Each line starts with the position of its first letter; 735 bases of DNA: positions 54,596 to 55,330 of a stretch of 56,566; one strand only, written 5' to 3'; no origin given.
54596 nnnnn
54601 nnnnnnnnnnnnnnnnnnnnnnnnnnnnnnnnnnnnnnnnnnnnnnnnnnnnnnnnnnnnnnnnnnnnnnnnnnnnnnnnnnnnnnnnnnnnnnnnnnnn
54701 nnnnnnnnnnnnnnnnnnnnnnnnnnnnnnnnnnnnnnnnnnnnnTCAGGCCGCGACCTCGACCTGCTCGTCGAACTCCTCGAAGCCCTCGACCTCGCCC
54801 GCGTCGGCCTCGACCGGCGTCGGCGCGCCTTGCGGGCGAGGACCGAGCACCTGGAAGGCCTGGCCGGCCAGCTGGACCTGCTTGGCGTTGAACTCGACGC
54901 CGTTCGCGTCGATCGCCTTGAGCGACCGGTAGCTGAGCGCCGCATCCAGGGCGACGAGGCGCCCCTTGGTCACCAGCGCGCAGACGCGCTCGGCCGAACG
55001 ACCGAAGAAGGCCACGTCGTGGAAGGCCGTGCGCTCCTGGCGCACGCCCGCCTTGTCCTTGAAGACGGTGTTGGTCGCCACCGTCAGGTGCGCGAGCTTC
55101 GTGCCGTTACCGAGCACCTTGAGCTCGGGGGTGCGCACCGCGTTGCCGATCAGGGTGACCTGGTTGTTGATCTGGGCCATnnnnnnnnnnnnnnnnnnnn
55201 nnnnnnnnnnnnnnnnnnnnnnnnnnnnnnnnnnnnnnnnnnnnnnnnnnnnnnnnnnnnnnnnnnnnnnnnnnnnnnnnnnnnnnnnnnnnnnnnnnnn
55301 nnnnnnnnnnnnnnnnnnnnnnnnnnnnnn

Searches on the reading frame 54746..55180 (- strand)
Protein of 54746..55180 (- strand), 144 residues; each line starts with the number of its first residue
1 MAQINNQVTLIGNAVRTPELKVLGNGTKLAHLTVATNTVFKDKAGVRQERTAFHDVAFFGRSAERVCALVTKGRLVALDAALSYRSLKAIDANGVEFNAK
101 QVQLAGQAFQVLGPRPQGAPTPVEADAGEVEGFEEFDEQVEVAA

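Call 89: search_protein_families(library=phrogs, proteins=[window:54746-55180:-], max_evalue=0.01)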
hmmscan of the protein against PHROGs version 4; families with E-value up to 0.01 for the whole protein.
window:54746-55180:- (144 aa): 2 families
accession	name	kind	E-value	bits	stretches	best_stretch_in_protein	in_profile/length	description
phrog_44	-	DNA, RNA and nucleotide metabolism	1.9e-19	71.4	1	2-118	84-196/271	single strand DNA binding protein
phrog_25370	-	unknown function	8.7e-05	23.1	1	6-51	3-48/48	-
